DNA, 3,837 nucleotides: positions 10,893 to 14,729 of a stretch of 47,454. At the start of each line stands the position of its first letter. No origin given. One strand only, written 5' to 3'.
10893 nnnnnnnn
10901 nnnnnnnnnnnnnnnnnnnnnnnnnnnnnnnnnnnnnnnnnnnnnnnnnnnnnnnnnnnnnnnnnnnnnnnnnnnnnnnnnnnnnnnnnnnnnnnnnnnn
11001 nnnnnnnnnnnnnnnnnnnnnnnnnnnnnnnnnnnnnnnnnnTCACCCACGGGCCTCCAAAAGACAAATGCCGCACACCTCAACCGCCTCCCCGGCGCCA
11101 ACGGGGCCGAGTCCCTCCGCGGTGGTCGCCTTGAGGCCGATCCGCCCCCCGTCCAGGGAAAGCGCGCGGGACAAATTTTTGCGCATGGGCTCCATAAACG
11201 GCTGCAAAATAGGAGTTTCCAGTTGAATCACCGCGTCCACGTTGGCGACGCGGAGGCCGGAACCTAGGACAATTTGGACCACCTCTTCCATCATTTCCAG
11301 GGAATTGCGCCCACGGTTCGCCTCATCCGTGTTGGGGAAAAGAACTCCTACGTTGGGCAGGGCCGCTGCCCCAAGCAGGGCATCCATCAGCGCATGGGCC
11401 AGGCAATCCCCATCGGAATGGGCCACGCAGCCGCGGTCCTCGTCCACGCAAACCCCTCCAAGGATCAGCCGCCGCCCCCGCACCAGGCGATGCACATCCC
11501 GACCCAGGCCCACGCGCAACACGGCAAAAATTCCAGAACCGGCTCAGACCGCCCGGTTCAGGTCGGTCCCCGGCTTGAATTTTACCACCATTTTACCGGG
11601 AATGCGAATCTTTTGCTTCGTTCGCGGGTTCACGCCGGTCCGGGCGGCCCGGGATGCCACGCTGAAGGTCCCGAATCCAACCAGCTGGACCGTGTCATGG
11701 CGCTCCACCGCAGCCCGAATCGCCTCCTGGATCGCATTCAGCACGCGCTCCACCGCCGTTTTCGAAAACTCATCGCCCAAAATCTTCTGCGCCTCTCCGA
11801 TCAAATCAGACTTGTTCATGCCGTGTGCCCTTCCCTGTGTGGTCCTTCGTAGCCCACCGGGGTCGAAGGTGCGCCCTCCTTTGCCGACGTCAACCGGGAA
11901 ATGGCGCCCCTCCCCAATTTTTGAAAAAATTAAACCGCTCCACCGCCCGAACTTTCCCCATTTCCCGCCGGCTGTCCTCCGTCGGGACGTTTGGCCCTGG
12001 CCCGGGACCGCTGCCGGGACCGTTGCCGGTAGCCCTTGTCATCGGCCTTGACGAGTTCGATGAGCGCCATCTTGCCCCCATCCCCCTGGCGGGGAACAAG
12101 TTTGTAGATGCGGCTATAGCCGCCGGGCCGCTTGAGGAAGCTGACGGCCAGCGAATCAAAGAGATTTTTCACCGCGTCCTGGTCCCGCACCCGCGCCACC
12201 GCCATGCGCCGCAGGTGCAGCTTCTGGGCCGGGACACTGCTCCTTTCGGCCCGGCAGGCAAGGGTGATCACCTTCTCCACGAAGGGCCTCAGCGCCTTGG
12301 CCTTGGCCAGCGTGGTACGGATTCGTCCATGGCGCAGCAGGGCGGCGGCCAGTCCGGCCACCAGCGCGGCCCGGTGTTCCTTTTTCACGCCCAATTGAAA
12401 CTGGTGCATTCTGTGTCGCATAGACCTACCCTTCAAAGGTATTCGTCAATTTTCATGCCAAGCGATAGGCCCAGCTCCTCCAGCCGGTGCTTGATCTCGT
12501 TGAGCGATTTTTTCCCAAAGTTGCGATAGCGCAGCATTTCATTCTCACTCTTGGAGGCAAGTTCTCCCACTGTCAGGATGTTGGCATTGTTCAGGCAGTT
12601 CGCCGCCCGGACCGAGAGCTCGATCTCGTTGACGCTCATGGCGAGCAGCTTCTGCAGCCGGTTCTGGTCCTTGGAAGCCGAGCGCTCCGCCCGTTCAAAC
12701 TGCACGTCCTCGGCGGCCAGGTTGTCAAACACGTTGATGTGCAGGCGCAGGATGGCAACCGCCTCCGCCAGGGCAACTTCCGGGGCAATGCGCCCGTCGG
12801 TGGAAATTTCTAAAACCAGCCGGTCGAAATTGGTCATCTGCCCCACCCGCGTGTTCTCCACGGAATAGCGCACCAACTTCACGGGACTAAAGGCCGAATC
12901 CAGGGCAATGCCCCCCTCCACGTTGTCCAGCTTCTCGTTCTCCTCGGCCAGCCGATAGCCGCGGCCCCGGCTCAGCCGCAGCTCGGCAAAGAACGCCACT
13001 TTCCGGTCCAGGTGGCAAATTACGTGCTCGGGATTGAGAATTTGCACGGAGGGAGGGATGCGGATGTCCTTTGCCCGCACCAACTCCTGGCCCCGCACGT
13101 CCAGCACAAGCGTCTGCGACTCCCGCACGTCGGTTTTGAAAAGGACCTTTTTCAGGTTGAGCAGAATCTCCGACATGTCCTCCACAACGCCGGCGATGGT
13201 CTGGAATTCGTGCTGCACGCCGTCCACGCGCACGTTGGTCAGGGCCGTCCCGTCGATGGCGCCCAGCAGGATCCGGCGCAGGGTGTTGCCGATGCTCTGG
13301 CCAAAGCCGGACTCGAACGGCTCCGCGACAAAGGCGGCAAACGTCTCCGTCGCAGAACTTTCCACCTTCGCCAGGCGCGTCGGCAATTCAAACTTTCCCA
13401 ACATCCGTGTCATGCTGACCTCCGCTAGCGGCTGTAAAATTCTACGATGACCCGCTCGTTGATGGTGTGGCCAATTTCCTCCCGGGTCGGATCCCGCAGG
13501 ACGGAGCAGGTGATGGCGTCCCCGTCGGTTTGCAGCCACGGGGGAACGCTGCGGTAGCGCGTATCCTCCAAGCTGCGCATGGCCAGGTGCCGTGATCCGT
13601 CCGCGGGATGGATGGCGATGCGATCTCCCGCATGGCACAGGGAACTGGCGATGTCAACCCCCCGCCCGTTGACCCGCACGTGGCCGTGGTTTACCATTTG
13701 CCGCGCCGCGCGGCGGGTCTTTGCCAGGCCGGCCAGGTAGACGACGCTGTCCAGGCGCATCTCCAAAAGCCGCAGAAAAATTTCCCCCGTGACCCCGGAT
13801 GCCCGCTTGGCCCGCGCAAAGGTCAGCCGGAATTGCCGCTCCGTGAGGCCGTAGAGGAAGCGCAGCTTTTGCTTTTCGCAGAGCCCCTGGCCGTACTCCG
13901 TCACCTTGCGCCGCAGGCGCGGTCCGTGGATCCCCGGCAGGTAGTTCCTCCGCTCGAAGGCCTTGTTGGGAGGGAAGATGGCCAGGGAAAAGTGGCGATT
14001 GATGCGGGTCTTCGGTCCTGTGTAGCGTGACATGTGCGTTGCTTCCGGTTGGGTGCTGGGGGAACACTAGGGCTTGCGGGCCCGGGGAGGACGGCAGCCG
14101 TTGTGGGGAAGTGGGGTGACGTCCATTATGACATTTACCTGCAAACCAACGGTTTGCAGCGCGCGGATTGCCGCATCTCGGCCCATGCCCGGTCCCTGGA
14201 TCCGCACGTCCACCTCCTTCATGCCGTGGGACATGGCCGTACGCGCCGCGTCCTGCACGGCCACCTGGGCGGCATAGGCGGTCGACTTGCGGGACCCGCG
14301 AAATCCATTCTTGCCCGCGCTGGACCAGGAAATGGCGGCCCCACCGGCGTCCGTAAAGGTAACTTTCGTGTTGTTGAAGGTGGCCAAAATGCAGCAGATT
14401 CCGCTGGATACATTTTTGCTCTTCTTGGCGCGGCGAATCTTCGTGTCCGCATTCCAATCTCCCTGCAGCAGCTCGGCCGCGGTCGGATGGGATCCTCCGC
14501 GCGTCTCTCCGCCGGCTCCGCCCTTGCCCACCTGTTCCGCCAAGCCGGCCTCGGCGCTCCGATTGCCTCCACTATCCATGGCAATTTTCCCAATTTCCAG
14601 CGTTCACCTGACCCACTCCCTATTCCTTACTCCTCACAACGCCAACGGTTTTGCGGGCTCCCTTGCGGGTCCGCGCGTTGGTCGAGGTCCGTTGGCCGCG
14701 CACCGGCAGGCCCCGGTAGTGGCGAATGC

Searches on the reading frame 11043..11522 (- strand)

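Call 63: search_protein_families(library=pfam, proteins=[window:11043-11522:-], max_evalue=0.001)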
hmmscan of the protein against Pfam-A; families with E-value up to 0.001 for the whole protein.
window:11043-11522:- (159 aa): 1 family
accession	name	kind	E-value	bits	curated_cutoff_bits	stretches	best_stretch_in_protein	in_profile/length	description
PF02542.21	YgbB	-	7.3e-51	173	26.7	1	2-155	1-154/155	YgbB family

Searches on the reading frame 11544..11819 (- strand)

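Call 63: search_protein_families(library=pfam, proteins=[window:11544-11819:-], max_evalue=0.001)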
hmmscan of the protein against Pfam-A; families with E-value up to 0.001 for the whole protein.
window:11544-11819:- (91 aa): 2 families
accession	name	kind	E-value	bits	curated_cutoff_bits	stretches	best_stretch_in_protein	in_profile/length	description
PF00216.26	Bac_DNA_binding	-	1e-26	93.4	22.4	1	1-91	1-89/90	Bacterial DNA-binding protein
PF18291.6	HU-HIG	-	9.6e-05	22.9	26.2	1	18-90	47-117/125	HU domain fused to wHTH, Ig, or Glycine-rich motif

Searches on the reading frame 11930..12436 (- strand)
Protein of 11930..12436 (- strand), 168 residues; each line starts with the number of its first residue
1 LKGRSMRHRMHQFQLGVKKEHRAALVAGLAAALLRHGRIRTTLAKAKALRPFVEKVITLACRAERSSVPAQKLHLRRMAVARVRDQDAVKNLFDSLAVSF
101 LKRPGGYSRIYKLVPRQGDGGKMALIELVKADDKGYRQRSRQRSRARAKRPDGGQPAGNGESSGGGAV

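Call 63: search_protein_families(library=pfam, proteins=[window:11930-12436:-], max_evalue=0.001)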
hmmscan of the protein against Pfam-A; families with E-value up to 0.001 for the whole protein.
window:11930-12436:- (168 aa): 1 family
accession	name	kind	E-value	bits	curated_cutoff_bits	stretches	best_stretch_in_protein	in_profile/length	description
PF01196.24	Ribosomal_L17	-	2.3e-29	102.6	27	1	27-129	3-97/97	Ribosomal protein L17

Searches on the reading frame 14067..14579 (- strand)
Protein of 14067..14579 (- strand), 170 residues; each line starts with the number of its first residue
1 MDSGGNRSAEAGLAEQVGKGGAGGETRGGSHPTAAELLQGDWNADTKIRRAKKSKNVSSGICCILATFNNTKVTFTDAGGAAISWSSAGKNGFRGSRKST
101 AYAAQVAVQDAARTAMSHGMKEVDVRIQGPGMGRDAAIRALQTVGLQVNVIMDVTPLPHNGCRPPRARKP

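Call 62: search_protein_families(library=pfam, proteins=[window:14067-14579:-], max_evalue=0.001)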
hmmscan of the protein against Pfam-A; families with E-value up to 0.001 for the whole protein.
window:14067-14579:- (170 aa): 1 family
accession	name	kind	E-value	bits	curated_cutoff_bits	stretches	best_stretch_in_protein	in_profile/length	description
PF00411.24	Ribosomal_S11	-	4.3e-41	140.2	25.1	1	60-168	1-109/110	Ribosomal protein S11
